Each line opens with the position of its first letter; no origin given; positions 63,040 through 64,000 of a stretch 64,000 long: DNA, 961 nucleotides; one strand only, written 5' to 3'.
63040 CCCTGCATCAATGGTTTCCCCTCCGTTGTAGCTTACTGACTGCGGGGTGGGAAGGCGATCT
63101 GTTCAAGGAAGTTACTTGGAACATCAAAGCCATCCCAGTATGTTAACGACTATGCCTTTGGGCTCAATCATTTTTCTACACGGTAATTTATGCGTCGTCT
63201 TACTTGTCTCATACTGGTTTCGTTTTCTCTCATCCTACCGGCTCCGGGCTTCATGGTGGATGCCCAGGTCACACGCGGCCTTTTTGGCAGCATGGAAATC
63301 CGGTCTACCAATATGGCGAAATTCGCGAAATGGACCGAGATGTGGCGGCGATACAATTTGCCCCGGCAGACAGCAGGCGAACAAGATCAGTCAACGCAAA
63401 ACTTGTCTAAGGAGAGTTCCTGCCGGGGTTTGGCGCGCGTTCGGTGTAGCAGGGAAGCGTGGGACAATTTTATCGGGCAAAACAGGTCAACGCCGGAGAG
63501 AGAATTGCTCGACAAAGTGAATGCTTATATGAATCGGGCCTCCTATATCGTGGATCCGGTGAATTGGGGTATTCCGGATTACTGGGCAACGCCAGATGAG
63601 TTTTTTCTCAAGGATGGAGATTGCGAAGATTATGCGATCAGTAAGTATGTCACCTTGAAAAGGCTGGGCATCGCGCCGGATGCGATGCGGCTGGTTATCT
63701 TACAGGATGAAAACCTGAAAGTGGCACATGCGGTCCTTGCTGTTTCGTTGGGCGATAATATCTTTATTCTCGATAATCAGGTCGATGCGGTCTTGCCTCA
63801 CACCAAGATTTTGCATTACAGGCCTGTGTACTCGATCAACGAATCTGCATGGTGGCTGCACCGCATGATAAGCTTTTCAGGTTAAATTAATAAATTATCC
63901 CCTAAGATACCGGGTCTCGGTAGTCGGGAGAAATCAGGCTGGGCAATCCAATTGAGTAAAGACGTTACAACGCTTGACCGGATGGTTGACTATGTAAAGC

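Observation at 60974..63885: Transmembrane protein with a degenerate HD-GYP domain, divergent from a LapG-like periplasmic cysteine protease: a possible LapD/LapG-type switch on a different c-di-GMP module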

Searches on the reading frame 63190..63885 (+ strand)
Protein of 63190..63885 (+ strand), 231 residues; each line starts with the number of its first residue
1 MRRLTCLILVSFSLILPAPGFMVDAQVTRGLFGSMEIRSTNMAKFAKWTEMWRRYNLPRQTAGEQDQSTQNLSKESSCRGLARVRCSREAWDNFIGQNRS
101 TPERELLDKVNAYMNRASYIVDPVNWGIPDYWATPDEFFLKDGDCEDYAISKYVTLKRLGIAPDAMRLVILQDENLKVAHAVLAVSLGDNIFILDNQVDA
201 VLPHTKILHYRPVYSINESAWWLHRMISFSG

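Call 3: search_protein_families(library=pfam, proteins=[window:63190-63885:+], max_evalue=1)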
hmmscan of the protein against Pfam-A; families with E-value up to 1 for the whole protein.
window:63190-63885:+ (231 aa): 2 families
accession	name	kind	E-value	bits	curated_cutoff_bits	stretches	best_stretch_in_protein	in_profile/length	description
PF06035.17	Peptidase_C93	-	2.5e-16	60.3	27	1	103-206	38-137/162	Bacterial transglutaminase-like cysteine proteinase BTLCP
PF04473.18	DUF553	-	3.4e-06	27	20.5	1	130-200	48-117/140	Transglutaminase-like domain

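Call 4: search_protein_families(library=ncbifam, proteins=[window:63190-63885:+], max_evalue=1)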
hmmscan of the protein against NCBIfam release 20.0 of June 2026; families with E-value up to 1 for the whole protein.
window:63190-63885:+ (231 aa): 1 family
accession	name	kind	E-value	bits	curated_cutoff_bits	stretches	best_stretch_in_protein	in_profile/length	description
NF045674.1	CystProtLapG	equivalog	1.6e-27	96.1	320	1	74-224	34-188/221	cysteine protease LapG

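Call 5: find_encoding_contigs(protein=window:63190-63885:+, flank=10000, max_places=6)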
Protein window:63190-63885:+ (231 aa): no gene with exactly this product is on record in the collection.

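Call 21: find_homologous_proteins(query=window:63190-63885:+, max_evalue=0.00001)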
Query window:63190-63885:+ (231 aa): 2357 proteins with E <= 0.00001 among 2671 candidates; the best 120 are listed.
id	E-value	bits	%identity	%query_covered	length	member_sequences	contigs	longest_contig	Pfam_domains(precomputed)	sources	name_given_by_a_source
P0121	2.9e-111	389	74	100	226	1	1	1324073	PF06035.18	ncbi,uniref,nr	ncbi:transglutaminase-like cysteine peptidase [Kordiimonas aestuarii]|uniref:transglutaminase-like c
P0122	7.1e-109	381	73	100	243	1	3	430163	PF06035.18,PF04473.19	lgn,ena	-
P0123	1.5e-108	380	72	100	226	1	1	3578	PF06035.18,PF04473.19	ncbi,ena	-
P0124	4.9e-107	375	77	90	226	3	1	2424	PF06035.18,PF04473.19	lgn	-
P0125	5.5e-106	371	72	100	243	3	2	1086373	PF06035.18,PF04473.19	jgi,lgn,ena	-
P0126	1.7e-95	337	70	87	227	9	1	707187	PF06035.18,PF04473.19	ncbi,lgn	-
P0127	7.9e-95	335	67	100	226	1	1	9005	PF06035.18,PF04473.19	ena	-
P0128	4.2e-94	332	65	98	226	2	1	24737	PF06035.18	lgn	-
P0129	2.8e-92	326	70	87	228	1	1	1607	PF06035.18,PF04473.19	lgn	-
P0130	3.7e-91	323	63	100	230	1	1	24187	PF06035.18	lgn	-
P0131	3.5e-90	320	65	99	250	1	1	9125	PF06035.18,PF04473.19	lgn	-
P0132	7.0e-90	319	68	87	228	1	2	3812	PF06035.18,PF04473.19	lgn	-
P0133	3.6e-89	316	62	99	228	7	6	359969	PF06035.18,PF04473.19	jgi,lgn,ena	-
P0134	3.2e-88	313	62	98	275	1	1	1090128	PF06035.18,PF04473.19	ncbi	-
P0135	8.2e-88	312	69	87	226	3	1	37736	PF06035.18,PF04473.19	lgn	-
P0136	8.3e-88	312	61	99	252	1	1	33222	PF06035.18,PF04473.19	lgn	-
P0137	8.7e-88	312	62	95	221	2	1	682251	PF06035.18,PF04473.19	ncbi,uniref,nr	ncbi:transglutaminase-like cysteine peptidase [Kordiimonas marina]|uniref:transglutaminase-like cyst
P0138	1.4e-87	311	62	98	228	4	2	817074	PF06035.18,PF04473.19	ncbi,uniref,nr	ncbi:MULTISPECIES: transglutaminase-like cysteine peptidase [Kordiimonas]|uniref:transglutaminase-li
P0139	1.9e-87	311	63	96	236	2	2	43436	PF06035.18,PF04473.19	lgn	-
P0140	4.0e-87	310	66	87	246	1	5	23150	PF06035.18,PF04473.19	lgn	-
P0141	5.6e-87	309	61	99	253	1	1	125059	PF06035.18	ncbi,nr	ncbi:MAG: transglutaminase-like cysteine peptidase [Alphaproteobacteria bacterium]|nr:transglutamina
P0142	7.1e-87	309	61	97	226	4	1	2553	PF06035.18,PF04473.19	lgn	-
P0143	7.7e-87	309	62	97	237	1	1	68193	PF06035.18,PF04473.19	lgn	-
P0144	1.2e-86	308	60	99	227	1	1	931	PF06035.18,PF04473.19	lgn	-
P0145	1.2e-86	308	63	91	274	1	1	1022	PF06035.18,PF04473.19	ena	-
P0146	1.4e-86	308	61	99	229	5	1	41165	PF06035.18,PF04473.19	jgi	-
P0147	1.5e-86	308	62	97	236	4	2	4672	PF06035.18,PF04473.19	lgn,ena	-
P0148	1.9e-86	307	64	90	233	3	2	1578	PF06035.18,PF04473.19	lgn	-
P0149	2.0e-86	307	60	99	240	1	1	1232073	PF06035.18,PF04473.19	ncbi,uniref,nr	ncbi:transglutaminase-like cysteine peptidase [Kordiimonas aquimaris]|uniref:transglutaminase-like c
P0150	2.1e-86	307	61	100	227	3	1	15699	PF06035.18,PF04473.19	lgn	-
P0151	2.6e-86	307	64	88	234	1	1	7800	PF06035.18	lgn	-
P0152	2.9e-86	307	59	100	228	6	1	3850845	PF06035.18,PF04473.19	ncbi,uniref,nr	ncbi:transglutaminase-like cysteine peptidase [Kordiimonas sp. SCSIO 12603]|uniref:transglutaminase-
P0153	3.1e-86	307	62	97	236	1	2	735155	PF06035.18,PF04473.19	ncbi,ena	-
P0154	3.6e-86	306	61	98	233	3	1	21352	PF06035.18,PF04473.19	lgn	-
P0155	3.8e-86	306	67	86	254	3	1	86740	PF06035.18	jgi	-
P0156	4.4e-86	306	61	98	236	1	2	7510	PF06035.18,PF04473.19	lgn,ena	-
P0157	4.7e-86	306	58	100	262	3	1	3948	PF06035.18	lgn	-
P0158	1.3e-85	305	64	89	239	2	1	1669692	PF06035.18,PF04473.19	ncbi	-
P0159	1.5e-85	304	60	99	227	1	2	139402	PF06035.18,PF04473.19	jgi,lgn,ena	-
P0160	1.6e-85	304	59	99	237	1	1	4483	PF06035.18,PF04473.19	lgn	-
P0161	4.9e-85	303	61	96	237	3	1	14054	PF06035.18,PF04473.19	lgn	-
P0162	5.8e-85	303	65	90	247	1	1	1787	PF06035.18,PF04473.19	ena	-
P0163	9.1e-85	302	64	87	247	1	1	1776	PF06035.18,PF04473.19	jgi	-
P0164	1.4e-84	301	64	87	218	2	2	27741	PF06035.18,PF04473.19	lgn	-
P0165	2.2e-84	301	61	99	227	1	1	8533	PF06035.18,PF04473.19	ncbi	-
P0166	2.5e-84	300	61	93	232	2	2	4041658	PF06035.18,PF04473.19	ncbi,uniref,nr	ncbi:transglutaminase-like cysteine peptidase [Kordiimonas pumila]|uniref:Transglutaminase-like cyst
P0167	2.5e-84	300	58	100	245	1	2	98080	PF06035.18,PF04473.19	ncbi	-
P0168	2.9e-84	300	65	87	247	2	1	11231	PF06035.18,PF04473.19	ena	-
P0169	2.4e-83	297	59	96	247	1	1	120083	PF06035.18,PF04473.19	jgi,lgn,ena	-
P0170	2.6e-83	297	61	99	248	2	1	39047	PF06035.18,PF04473.19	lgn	-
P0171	3.9e-83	297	62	89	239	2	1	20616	PF06035.18,PF04473.19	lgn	-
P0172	5.1e-83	296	59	99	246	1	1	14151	PF06035.18,PF04473.19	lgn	-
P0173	5.7e-83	296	63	88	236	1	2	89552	PF06035.18,PF04473.19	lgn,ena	-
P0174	7.7e-83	296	67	87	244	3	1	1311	PF06035.18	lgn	-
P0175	1.3e-82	295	64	87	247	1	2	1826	PF06035.18,PF04473.19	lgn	-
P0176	2.2e-82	294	63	89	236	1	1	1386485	PF06035.18,PF04473.19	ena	-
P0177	5.8e-82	293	58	99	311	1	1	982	PF06035.18,PF04473.19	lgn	-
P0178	6.1e-82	293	63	85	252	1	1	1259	PF06035.18,PF04473.19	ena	-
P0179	7.3e-82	292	57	97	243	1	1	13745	PF06035.18,PF04473.19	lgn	-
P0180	1.1e-81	292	64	86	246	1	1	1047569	PF06035.18,PF04473.19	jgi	jgi:predicted transglutaminase-like cysteine proteinase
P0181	1.4e-81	291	64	87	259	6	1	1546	PF06035.18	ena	-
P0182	1.5e-81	291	65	86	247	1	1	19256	PF06035.18,PF04473.19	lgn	-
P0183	1.5e-81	291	63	87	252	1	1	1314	PF06035.18,PF04473.19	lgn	-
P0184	2.9e-81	290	58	94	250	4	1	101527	PF06035.18,PF04473.19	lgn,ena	-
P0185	4.1e-81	290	58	97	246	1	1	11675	PF06035.18,PF04473.19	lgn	-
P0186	5.2e-81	290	55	99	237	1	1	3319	PF06035.18,PF04473.19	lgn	-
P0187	5.6e-81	290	59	98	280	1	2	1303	PF06035.18,PF04473.19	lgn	-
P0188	7.2e-81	289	64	87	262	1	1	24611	PF06035.18,PF04473.19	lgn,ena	-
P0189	2.0e-80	288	60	93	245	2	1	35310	PF06035.18,PF04473.19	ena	-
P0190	2.8e-80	287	58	100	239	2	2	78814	PF06035.18,PF04473.19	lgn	-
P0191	3.9e-80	287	60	94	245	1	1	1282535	PF06035.18,PF04473.19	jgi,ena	-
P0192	6.4e-80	286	62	87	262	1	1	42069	PF06035.18,PF04473.19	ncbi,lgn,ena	-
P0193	1.4e-79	285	61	88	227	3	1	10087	PF06035.18,PF04473.19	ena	-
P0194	1.7e-79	285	55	100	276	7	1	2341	PF06035.18,PF04473.19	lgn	-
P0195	3.9e-79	283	64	87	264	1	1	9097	PF06035.18,PF04473.19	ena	-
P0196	5.2e-79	283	61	87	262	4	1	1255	PF06035.18,PF04473.19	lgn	-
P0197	4.7e-78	280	60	87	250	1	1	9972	PF06035.18,PF04473.19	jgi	jgi:predicted transglutaminase-like cysteine proteinase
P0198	4.9e-78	280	61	90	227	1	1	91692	PF06035.18,PF04473.19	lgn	-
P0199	5.4e-78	280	56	99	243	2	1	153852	PF06035.18,PF04473.19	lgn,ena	-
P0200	7.6e-78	279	57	94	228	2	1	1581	PF06035.18,PF04473.19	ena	-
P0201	8.9e-78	279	61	88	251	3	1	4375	PF06035.18,PF04473.19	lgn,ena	-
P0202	9.1e-78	279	58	96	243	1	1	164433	PF06035.18,PF04473.19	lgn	-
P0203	9.7e-78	279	62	87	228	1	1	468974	PF06035.18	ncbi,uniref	ncbi:transglutaminase-like cysteine peptidase [Yunchengibacter salinarum]|uniref:transglutaminase-li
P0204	1.0e-77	279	60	87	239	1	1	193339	PF06035.18,PF04473.19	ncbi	-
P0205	4.3e-77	277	56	96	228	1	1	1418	PF06035.18,PF04473.19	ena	-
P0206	4.6e-77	277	59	94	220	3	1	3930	PF06035.18,PF04473.19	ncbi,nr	ncbi:MAG: transglutaminase-like cysteine peptidase, partial [Kordiimonadaceae bacterium]|nr:transglu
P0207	5.9e-77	276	62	86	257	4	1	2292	PF06035.18,PF04473.19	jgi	-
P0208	6.2e-77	276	61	87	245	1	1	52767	PF06035.18,PF04473.19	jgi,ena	-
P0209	1.6e-76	275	59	88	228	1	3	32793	PF06035.18,PF04473.19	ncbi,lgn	-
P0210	1.6e-76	275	58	93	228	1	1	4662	PF06035.18,PF04473.19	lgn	-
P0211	1.7e-76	275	59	87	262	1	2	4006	PF06035.18,PF04473.19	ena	-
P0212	2.1e-76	275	68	78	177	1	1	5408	PF06035.18,PF04473.19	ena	-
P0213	2.1e-76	275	63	87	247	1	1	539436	PF06035.18,PF04473.19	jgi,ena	-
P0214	2.2e-76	274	52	95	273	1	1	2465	PF06035.18,PF04473.19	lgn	-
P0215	6.3e-76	273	55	97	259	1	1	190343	PF06035.18,PF04473.19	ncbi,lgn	-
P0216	1.8e-75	271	54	98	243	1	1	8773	PF06035.18,PF04473.19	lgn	-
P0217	4.2e-75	270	63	87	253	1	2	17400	PF06035.18,PF04473.19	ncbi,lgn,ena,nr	ncbi:MAG: transglutaminase-like cysteine peptidase [Kordiimonadaceae bacterium]|nr:transglutaminase-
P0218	4.3e-75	270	57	87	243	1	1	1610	PF06035.18,PF04473.19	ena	-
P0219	5.4e-75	270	60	87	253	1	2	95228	PF06035.18,PF04473.19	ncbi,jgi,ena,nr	ncbi:MAG: hypothetical protein COB37_06345 [Kordiimonadales bacterium]|nr:MAG: hypothetical protein 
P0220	1.0e-74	269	60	87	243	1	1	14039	PF06035.18,PF04473.19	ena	-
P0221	1.4e-74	269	59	86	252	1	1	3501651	PF06035.18,PF04473.19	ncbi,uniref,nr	ncbi:transglutaminase-like cysteine peptidase [Kordiimonas sp. SCSIO 12610]|uniref:transglutaminase-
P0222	2.7e-74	268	52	97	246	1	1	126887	PF06035.18,PF04473.19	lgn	-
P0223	8.2e-74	266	56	87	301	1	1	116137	PF06035.18,PF04473.19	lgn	-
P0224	8.9e-74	266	63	78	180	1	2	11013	PF06035.18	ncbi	-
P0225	9.2e-74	266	55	87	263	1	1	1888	PF06035.18,PF04473.19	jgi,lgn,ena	-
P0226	1.0e-73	266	60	86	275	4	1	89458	PF06035.18,PF04473.19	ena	-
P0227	2.6e-73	264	59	87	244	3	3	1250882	PF06035.18,PF04473.19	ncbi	-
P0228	4.7e-73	264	61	85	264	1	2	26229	PF06035.18,PF04473.19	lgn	-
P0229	5.4e-72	260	58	87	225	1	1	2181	PF06035.18,PF04473.19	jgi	jgi:predicted transglutaminase-like cysteine proteinase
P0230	3.1e-71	258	47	85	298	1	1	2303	PF06035.18,PF04473.19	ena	-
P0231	2.0e-70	255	65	62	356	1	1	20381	PF06035.18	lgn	-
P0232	2.2e-70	255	42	95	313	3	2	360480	PF06035.18,PF04473.19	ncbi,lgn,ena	-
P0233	8.5e-70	253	59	82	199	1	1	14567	PF06035.18,PF04473.19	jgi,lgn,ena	-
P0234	3.8e-69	251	86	55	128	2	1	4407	PF06035.18,PF04473.19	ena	-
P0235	6.9e-68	247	53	85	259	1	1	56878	PF06035.18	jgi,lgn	-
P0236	2.7e-64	235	52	87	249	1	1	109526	PF06035.18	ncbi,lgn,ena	-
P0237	4.9e-64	234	52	90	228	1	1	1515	PF06035.18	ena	-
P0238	1.5e-62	229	44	87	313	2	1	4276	PF06035.18,PF04473.19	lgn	-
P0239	7.4e-62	227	49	96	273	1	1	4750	PF06035.18,PF04473.19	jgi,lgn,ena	-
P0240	1.6e-61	226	52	84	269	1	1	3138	PF06035.18,PF04473.19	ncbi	-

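Call 43: search_solved_structures(query=window:63190-63885:+, max_evalue=0.01, show_alignments=2)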
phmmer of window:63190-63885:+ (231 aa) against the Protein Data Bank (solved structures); distinct sequences matched with E-value up to 0.01: 2.
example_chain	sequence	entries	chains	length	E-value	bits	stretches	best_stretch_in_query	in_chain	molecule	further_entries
4fgo_A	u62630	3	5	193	4.1e-22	82.1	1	79-225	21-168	Periplasmic protein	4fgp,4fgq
4u65_E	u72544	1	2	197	5.8e-21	78.3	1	88-223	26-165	Putative cystine protease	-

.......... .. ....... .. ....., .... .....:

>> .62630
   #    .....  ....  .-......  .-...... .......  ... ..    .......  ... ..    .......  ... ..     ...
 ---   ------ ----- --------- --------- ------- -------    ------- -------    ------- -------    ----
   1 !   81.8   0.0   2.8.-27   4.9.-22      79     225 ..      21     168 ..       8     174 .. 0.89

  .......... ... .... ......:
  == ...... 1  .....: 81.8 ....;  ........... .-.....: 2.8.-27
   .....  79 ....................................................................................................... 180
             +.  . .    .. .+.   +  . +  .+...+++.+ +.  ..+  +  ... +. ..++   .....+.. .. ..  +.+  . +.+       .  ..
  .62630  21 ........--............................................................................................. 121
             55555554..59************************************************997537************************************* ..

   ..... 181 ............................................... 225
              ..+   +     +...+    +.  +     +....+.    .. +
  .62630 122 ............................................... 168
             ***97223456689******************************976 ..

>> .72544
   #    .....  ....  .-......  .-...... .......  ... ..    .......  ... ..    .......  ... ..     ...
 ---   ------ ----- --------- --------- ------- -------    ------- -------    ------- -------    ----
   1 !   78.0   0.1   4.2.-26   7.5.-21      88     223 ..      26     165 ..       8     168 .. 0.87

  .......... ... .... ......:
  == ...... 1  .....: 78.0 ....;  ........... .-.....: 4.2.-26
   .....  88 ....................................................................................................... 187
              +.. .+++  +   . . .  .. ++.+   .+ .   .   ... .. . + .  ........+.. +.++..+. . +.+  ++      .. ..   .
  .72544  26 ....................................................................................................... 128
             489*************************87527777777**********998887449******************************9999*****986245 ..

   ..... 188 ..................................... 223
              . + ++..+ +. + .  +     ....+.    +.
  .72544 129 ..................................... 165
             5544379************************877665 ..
